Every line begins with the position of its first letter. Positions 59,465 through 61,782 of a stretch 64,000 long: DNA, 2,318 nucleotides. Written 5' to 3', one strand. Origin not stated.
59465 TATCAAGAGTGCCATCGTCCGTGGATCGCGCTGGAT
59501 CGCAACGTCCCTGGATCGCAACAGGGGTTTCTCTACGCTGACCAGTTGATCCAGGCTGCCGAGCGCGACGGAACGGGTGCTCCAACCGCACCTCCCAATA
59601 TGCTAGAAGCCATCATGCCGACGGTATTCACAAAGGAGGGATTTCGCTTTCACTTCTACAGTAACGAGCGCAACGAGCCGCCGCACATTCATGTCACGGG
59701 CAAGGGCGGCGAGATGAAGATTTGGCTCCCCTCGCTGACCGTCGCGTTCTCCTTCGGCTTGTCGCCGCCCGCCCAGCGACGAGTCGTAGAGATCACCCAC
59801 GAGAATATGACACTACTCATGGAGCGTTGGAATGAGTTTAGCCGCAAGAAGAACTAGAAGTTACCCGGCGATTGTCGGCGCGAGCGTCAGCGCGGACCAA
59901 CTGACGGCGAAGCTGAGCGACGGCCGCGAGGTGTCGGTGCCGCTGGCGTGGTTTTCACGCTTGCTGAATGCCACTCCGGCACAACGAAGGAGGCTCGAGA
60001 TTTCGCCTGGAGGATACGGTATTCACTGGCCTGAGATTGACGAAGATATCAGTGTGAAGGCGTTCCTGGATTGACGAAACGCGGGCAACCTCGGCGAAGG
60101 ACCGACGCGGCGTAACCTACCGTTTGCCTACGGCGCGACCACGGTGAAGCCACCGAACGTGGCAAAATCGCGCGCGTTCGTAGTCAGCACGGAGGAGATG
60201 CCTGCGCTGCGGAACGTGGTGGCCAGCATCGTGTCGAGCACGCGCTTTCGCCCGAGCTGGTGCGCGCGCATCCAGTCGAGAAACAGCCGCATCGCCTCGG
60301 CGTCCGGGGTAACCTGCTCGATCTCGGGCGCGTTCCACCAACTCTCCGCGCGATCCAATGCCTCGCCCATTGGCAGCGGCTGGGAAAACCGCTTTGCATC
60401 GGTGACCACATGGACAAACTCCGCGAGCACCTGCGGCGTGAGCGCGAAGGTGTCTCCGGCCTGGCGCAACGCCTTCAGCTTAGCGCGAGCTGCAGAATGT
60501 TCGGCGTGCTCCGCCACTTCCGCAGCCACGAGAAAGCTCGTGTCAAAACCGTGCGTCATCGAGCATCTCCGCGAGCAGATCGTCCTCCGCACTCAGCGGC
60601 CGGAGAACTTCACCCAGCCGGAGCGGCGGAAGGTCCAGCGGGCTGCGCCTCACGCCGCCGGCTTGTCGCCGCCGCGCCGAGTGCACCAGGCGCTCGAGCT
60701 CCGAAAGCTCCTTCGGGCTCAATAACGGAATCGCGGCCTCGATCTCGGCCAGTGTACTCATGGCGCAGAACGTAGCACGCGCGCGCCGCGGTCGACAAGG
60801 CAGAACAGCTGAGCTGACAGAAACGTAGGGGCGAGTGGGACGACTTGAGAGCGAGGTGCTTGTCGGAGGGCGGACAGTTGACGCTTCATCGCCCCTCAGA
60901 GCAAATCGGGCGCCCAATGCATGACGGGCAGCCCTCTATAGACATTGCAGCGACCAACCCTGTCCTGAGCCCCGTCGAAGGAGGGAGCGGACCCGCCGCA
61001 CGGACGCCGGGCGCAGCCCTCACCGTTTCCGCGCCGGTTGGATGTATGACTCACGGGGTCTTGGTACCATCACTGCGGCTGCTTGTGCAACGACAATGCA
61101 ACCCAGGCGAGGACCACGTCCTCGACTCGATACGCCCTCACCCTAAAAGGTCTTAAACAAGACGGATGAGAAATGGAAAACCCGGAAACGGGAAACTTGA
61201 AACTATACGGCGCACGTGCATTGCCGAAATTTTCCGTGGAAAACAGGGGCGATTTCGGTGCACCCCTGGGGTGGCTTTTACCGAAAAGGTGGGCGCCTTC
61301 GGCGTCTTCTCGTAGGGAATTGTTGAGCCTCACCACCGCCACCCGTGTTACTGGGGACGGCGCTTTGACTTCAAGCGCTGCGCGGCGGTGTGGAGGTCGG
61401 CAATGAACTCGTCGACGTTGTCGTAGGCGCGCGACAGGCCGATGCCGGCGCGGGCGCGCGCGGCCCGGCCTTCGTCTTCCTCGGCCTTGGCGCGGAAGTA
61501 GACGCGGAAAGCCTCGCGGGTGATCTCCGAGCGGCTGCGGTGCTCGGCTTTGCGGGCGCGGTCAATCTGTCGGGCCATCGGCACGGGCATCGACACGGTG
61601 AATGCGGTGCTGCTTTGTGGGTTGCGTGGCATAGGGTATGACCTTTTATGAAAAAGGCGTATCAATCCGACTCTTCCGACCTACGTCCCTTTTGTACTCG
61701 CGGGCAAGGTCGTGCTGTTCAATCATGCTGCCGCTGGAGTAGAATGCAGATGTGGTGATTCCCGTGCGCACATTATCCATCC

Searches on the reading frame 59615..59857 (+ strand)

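Call 9: search_protein_families(library=pfam, proteins=[window:59615-59857:+], max_evalue=0.01)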
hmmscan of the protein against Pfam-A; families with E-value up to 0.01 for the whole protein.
window:59615-59857:+ (80 aa): 1 family
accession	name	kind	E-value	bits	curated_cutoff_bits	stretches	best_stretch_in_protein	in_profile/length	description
PF13711.11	DUF4160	-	1.7e-18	67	23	1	9-73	1-65/65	Domain of unknown function (DUF4160)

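Call 70: search_protein_families(library=padloc, proteins=[window:59615-59857:+], max_evalue=0.001)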
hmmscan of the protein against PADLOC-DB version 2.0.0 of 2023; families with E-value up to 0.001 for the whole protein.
window:59615-59857:+ (80 aa): 0 families

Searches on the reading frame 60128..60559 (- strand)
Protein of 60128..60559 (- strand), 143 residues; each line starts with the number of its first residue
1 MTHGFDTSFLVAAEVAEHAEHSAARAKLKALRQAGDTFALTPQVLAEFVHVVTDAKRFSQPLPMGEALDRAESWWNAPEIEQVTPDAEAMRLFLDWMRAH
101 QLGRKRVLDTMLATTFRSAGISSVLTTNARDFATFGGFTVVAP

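Call 9: search_protein_families(library=pfam, proteins=[window:60128-60559:-], max_evalue=0.01)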
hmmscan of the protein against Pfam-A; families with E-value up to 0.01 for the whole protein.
window:60128-60559:- (143 aa): 1 family
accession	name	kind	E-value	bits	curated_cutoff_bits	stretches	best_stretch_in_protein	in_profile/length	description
PF01850.27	PIN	-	1.7e-09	38.8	23.6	1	6-133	4-115/120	PIN domain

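Call 54: search_protein_families(library=ncbifam, proteins=[window:60128-60559:-], max_evalue=0.01)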
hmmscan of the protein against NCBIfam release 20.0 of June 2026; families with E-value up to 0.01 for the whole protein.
window:60128-60559:- (143 aa): 1 family
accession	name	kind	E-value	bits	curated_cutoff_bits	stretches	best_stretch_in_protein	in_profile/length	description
TIGR00028.1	Mtu_PIN_fam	subfamily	3.9e-20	72.5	73.6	1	3-143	3-140/143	TA system VapC family ribonuclease toxin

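Call 70: search_protein_families(library=padloc, proteins=[window:60128-60559:-], max_evalue=0.001)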
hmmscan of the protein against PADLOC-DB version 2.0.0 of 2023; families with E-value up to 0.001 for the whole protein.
window:60128-60559:- (143 aa): 0 families

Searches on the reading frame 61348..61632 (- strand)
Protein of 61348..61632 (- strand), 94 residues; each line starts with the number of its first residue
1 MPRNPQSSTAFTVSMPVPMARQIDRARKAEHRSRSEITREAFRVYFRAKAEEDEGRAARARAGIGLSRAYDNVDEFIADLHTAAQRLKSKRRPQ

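Call 9: search_protein_families(library=pfam, proteins=[window:61348-61632:-], max_evalue=0.01)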
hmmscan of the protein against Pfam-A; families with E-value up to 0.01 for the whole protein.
window:61348-61632:- (94 aa): 1 family
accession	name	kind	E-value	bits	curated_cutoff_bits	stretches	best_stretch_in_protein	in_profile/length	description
PF01402.27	RHH_1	-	3.1e-07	30.5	20.5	1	11-43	2-34/39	Ribbon-helix-helix protein, copG family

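Call 54: search_protein_families(library=ncbifam, proteins=[window:61348-61632:-], max_evalue=0.01)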
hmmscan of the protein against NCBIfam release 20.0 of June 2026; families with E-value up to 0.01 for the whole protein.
window:61348-61632:- (94 aa): 0 families

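Call 70: search_protein_families(library=padloc, proteins=[window:61348-61632:-], max_evalue=0.001)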
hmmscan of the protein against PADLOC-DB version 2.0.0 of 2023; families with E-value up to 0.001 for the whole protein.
window:61348-61632:- (94 aa): 0 families
